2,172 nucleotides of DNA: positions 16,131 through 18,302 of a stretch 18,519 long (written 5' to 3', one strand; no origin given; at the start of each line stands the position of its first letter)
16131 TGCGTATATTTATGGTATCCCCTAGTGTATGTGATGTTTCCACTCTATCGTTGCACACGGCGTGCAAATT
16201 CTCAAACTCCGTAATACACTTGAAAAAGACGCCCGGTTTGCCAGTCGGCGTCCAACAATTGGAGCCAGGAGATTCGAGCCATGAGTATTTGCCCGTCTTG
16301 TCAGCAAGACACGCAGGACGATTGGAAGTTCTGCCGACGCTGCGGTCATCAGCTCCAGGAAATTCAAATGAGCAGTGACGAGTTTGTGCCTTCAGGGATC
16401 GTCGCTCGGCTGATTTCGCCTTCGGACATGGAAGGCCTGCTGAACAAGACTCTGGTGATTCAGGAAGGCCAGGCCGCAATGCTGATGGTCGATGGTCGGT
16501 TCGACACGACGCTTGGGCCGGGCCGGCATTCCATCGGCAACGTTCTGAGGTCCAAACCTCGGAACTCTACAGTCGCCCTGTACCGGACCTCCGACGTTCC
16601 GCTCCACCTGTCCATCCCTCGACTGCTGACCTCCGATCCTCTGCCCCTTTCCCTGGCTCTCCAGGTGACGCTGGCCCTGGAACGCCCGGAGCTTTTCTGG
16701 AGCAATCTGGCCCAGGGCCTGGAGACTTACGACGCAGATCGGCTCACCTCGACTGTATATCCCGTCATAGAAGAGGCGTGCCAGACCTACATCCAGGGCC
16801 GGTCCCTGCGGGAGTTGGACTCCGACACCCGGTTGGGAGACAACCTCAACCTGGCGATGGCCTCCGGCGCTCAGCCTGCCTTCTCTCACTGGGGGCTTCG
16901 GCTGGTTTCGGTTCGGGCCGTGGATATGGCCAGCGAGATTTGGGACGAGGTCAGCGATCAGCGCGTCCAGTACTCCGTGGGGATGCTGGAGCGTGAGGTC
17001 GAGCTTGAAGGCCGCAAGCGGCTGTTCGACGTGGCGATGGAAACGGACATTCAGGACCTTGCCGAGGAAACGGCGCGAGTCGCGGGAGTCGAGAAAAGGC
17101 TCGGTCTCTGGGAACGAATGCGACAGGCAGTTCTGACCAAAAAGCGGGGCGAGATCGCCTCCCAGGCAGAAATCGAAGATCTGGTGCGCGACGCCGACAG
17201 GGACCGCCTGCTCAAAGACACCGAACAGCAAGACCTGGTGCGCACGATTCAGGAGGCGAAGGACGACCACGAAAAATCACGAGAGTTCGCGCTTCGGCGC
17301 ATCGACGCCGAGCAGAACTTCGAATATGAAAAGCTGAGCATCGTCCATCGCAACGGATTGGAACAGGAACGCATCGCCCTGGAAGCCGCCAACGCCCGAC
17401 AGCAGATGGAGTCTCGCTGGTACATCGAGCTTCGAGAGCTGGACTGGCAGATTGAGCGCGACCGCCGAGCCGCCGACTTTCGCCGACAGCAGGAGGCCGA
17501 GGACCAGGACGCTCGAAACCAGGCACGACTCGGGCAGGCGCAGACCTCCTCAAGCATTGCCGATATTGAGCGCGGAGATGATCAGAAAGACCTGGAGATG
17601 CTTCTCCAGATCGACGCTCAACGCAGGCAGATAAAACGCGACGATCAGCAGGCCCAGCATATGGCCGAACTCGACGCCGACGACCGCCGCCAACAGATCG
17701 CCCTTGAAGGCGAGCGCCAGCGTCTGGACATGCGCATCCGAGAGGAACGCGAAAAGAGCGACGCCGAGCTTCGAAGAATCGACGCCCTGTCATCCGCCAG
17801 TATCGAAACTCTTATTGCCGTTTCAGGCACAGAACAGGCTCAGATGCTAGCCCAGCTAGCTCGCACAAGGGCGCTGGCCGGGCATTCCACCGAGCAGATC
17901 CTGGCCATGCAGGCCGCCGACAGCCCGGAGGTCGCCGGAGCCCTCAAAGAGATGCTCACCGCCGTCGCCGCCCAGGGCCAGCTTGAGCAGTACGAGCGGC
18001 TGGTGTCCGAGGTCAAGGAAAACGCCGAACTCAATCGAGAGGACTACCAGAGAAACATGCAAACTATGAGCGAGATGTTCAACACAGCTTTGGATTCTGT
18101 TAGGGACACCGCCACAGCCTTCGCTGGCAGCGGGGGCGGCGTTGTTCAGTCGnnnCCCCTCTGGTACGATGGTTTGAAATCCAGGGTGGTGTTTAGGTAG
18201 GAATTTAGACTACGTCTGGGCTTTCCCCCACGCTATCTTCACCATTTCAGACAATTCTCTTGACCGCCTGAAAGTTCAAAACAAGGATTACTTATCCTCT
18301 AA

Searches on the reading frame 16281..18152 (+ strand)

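Call 6: search_protein_families(library=pfam, proteins=[window:16281-18152:+], max_evalue=0.1)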
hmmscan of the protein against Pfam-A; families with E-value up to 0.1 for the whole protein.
window:16281-18152:+ (624 aa): 6 families
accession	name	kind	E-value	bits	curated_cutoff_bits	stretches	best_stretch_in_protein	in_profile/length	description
PF01145.31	Band_7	-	8e-08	33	23.6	1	59-214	2-145/176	SPFH domain / Band 7 family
PF13240.11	Zn_Ribbon_1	-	6.5e-05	23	25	1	4-25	2-23/23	zinc-ribbon domain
PF12773.13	DZR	-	8.6e-05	23.1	27.3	1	4-26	1-23/45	Double zinc ribbon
PF13248.11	Zn_ribbon_3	-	0.0033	17.3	27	1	3-25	4-26/26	zinc-ribbon domain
PF24460.1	DUF7575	-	0.031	14.1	28.5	1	4-25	6-27/28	Domain of unknown function (DUF7575)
PF18912.6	DZR_2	-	0.032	14.5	27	1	3-28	23-49/56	Double zinc ribbon domain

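Call 7: search_protein_families(library=ncbifam, proteins=[window:16281-18152:+], max_evalue=0.1)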
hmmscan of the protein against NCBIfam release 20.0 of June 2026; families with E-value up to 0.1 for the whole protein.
window:16281-18152:+ (624 aa): 2 families
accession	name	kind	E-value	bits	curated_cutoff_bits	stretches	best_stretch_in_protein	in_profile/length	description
NF053815.1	teico_TcaA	equivalog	0.045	12.6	550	1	1-31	1-31/463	membrane-associated protein TcaA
NF041915.1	HVO_2901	equivalog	0.065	13.1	80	0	1-33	1-33/55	HVO_2901 family zinc finger protein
